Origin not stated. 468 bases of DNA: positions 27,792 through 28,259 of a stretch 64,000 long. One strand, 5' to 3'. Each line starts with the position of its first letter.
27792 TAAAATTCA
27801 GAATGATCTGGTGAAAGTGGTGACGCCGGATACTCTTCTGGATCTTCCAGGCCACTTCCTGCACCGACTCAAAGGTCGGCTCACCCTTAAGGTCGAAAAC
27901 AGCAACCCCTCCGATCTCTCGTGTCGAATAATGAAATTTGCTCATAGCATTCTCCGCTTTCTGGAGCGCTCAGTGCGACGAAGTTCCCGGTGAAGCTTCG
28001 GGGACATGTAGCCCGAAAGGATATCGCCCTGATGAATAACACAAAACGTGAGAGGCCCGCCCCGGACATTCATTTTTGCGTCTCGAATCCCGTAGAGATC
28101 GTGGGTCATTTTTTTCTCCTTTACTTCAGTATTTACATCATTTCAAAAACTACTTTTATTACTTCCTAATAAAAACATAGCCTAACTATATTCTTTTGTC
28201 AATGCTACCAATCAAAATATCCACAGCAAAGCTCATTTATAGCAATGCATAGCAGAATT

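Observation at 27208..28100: STAS-PilZ fusion (c-di-GMP effector) with a translationally coupled 52-aa micro-ORF immediately upstream of the giant gene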

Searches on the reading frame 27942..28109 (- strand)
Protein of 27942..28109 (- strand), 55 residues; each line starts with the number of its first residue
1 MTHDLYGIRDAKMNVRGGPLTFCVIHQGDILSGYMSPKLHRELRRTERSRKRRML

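Call 3: search_protein_families(library=pfam, proteins=[window:27942-28109:-], max_evalue=10)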
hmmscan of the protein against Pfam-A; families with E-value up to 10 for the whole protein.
window:27942-28109:- (55 aa): 0 families

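Call 4: search_protein_families(library=ncbifam, proteins=[window:27942-28109:-], max_evalue=10)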
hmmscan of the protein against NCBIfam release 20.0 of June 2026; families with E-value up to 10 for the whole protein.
window:27942-28109:- (55 aa): 0 families

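Call 24: find_homologous_proteins(query=A2, max_evalue=0.01)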
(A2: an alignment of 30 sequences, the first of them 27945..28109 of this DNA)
Query A2 (30 sequences) (55 aa, profile of the alignment): 122 proteins with E <= 0.01 among 531 candidates; the best 120 are listed.
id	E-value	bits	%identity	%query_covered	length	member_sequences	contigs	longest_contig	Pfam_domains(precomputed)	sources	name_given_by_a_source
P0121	7.3e-25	104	82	100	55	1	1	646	-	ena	-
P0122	7.6e-25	104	93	100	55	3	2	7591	-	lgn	-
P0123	1.9e-24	103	87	100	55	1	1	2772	-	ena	-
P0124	2.4e-24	102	85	100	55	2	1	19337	-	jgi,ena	jgi:hypothetical protein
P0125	2.8e-24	102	87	100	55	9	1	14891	-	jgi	jgi:hypothetical protein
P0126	4.5e-24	102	89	100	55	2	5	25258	-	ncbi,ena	-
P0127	4.7e-24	101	84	100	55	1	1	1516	-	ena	-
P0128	4.9e-24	101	80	100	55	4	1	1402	-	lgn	-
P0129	5.0e-24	101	81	78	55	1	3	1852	-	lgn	-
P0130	5.3e-24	101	78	98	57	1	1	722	-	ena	-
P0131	5.9e-24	101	87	100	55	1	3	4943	-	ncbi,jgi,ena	-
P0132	6.2e-24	101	82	100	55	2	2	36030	-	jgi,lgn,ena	jgi:hypothetical protein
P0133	2.2e-23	99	84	100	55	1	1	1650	-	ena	-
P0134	2.7e-23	99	87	100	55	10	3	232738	-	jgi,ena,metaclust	metaclust:\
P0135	3.8e-23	99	82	100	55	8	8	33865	-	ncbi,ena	-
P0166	9.0e-17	78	33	44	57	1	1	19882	-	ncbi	-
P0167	1.0e-16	78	40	45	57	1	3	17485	-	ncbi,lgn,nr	ncbi:MAG: hypothetical protein HY447_04365 [Candidatus Omnitrophica bacterium]|nr:hypothetical prote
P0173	8.8e-16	75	32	95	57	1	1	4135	-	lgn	-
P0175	1.2e-15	74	27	95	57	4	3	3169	-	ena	-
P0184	1.4e-14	71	26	96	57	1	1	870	-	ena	-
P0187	2.7e-14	70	34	73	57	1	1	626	-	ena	-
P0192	1.1e-13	68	31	47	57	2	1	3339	-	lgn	-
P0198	6.9e-13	66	39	42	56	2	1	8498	-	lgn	-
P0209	1.2e-11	62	25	44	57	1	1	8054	-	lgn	-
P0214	2.5e-11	61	29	44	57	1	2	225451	-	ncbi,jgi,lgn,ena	-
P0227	1.2e-9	55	23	95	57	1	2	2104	-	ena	-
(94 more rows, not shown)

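Call 44: predict_structure(alignment_id=A4)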
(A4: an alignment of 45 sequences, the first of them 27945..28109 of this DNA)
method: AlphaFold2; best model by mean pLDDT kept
length: 55 residues; sequences in the alignment: 45
mean_pLDDT: 64.4   pTM: 0.36
mean pLDDT of the five models: 64.4, 63.4, 61.6, 60.8, 59.2
residues with pLDDT >= 90: 0; 70-90: 22; 50-70: 28; < 50: 5
segments of 3 or more residues with pLDDT < 50: none
pLDDT, mean of each block of 10 residues (from residue 1): 53 51 61 73 79 75
secondary structure, 60 per line:
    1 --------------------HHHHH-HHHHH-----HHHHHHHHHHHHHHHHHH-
elements in order: H21-25 H27-31 H37-54

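Call 71: search_solved_structures(query=A4, max_evalue=10, show_alignments=2)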
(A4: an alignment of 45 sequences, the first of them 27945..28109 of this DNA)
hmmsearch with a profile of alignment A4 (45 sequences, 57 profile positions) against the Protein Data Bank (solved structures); distinct sequences matched with E-value up to 10: 1.
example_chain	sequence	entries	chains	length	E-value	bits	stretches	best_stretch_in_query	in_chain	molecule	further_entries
3ju5_A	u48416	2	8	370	0.85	12.6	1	27-46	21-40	Arginine kinase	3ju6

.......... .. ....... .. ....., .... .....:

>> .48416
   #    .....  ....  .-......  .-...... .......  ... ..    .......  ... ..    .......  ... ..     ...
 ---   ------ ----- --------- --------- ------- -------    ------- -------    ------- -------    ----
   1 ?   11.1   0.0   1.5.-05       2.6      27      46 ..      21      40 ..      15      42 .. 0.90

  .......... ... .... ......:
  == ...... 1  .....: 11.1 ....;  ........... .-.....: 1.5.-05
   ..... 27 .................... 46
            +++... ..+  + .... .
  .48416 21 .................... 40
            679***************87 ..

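Call 72: search_protein_families(library=pfam, alignment_id=A4, max_evalue=10)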
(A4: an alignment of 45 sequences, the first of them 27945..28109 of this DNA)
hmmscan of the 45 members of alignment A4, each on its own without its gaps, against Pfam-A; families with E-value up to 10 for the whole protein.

A. member 1, window:27945-28109:- (55 aa): 0 families

B. families by the number of members that match (of 45 scanned): 7 families
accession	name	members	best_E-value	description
PF20605.4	Antitox_RHH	7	0.0051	Antitoxin-like ribbon-helix-helix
PF06303.17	MatP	6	0.0056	MatP N-terminal domain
PF09565.16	RE_NgoFVII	2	0.12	NgoFVII restriction endonuclease N-terminal PLD domain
PF13530.11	SCP2_2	1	0.078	Sterol carrier protein domain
PF05358.17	DicB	1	0.12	DicB protein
PF02145.21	Rap_GAP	1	0.34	Rap/ran-GAP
PF01179.26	Cu_amine_oxid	1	0.35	Copper amine oxidase, enzyme domain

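Call 73: search_protein_families(library=pfam, proteins=[P0166, P0167, P0173, P0175, P0184, P0187, P0192, P0198, P0209, P0227], max_evalue=10)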
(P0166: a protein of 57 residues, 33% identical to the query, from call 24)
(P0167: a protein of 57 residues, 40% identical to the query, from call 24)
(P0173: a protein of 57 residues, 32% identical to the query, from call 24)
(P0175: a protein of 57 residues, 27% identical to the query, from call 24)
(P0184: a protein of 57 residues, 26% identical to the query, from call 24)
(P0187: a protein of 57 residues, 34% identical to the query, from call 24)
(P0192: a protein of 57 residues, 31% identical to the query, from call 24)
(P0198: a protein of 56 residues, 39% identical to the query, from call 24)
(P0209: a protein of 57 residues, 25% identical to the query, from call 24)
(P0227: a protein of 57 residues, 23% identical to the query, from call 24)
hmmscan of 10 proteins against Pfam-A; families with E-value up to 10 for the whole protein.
P0166 (57 aa): 1 family
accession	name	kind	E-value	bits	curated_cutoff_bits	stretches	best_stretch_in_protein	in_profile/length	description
PF06303.17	MatP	-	0.12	13.3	27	1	30-52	56-78/84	MatP N-terminal domain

P0167 (57 aa): 0 families

P0173 (57 aa): 0 families

P0175 (57 aa): 0 families

P0184 (57 aa): 1 family
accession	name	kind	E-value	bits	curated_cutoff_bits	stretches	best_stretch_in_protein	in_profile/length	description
PF06303.17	MatP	-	0.0056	17.6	27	1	30-53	56-79/84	MatP N-terminal domain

P0187 (57 aa): 0 families

P0192 (57 aa): 1 family
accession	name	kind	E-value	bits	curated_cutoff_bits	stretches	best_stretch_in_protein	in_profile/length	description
PF06303.17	MatP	-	0.063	14.2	27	1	32-54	58-80/84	MatP N-terminal domain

P0198 (56 aa): 0 families

P0209 (57 aa): 0 families

P0227 (57 aa): 1 family
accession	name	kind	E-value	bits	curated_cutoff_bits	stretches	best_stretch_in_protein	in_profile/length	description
PF05358.17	DicB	-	0.12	12.5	27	1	23-49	33-59/62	DicB protein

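Call 80: find_encoding_contigs(protein=P0214, flank=6000, max_places=3)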
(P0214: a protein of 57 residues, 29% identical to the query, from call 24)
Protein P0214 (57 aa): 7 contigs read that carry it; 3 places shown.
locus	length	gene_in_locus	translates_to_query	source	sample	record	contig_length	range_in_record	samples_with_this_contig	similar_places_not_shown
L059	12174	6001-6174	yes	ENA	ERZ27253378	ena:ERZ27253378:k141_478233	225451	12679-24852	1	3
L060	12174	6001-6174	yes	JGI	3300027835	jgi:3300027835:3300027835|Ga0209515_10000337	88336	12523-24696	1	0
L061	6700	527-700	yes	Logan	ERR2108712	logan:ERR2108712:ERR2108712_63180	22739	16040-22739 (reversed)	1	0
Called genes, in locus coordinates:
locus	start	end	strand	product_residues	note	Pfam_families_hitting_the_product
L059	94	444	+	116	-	PF00453:Ribosomal_L20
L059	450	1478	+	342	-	PF02912:Phe_tRNA-synt_N, PF01409:tRNA-synt_2d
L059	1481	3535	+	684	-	PF03483:B3_4, PF03484:B5, PF17759:tRNA_synthFbeta, PF03147:FDX-ACB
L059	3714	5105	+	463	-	PF05496:RuvB_N, PF01078:Mg_chelatase (faint), PF00004:AAA, PF07728:AAA_5, PF13173:AAA_14, PF16193:AAA_assoc_2, PF12002:MgsA_C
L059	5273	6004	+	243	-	PF07238:PilZ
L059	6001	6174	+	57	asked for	-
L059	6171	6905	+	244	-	PF01740:STAS (weak)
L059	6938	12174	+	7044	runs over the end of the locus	PF04542:Sigma70_r2 (faint), PF04545:Sigma70_r4 (weak), PF08281:Sigma70_r4_2, PF02518:HATPase_c, PF00381:PTS-HPr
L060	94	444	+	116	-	PF00453:Ribosomal_L20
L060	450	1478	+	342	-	PF02912:Phe_tRNA-synt_N, PF01409:tRNA-synt_2d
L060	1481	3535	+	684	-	PF03483:B3_4, PF03484:B5, PF17759:tRNA_synthFbeta, PF03147:FDX-ACB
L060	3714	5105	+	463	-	PF05496:RuvB_N, PF01078:Mg_chelatase (faint), PF00004:AAA, PF07728:AAA_5, PF13173:AAA_14, PF16193:AAA_assoc_2, PF12002:MgsA_C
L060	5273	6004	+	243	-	PF07238:PilZ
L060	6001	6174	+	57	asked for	-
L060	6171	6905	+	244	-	PF01740:STAS (weak)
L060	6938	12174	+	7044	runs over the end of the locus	PF04542:Sigma70_r2 (faint), PF04545:Sigma70_r4 (weak), PF08281:Sigma70_r4_2, PF02518:HATPase_c, PF00381:PTS-HPr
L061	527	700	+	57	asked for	-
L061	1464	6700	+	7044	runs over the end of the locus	PF04542:Sigma70_r2 (faint), PF04545:Sigma70_r4 (weak), PF08281:Sigma70_r4_2, PF02518:HATPase_c, PF00381:PTS-HPr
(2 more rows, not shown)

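Call 84: find_encoding_contigs(protein=P0214, flank=10000, max_places=1)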
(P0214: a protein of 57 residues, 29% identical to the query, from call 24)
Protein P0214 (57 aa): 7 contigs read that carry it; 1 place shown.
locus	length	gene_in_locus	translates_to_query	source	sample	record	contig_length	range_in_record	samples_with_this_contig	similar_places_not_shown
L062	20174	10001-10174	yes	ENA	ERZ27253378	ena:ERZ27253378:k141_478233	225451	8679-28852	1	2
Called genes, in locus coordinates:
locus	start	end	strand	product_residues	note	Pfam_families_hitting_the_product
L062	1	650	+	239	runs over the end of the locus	PF01138:RNase_PH, PF03725:RNase_PH_C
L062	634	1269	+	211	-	PF01725:Ham1p_like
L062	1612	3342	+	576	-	PF07973:tRNA_SAD, PF00587:tRNA-synt_2b, PF03129:HGTP_anticodon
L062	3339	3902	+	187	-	PF05198:IF3_N, PF00707:IF3_C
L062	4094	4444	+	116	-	PF00453:Ribosomal_L20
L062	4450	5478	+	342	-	PF02912:Phe_tRNA-synt_N, PF01409:tRNA-synt_2d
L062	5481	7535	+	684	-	PF03483:B3_4, PF03484:B5, PF17759:tRNA_synthFbeta, PF03147:FDX-ACB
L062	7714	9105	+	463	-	PF05496:RuvB_N, PF01078:Mg_chelatase (faint), PF00004:AAA, PF07728:AAA_5, PF13173:AAA_14, PF16193:AAA_assoc_2, PF12002:MgsA_C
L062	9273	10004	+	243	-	PF07238:PilZ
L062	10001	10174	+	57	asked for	-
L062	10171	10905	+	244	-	PF01740:STAS (weak)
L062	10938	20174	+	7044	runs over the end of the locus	PF04542:Sigma70_r2 (faint), PF04545:Sigma70_r4 (weak), PF08281:Sigma70_r4_2, PF02518:HATPase_c, PF00381:PTS-HPr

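Call 88: search_protein_families(library=pfam, proteins=[L062:10938-20174:+], max_evalue=0.01)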
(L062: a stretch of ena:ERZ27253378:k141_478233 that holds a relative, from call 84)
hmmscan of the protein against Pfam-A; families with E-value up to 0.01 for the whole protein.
L062:10938-20174:+ (3079 aa): 4 families
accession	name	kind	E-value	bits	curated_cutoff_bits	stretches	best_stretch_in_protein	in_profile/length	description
PF04545.22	Sigma70_r4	-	1.1e-14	54.1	24.1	2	1010-1056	2-48/50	Sigma-70, region 4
PF08281.18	Sigma70_r4_2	-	3.8e-11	42.9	25.7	1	1004-1056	2-54/54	Sigma-70, region 4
PF04542.20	Sigma70_r2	-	5.2e-06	26.6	24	1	839-903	11-70/71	Sigma-70 region 2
PF07638.17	Sigma70_ECF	-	2.7e-05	24.6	21.1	1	995-1056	118-179/185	ECF sigma factor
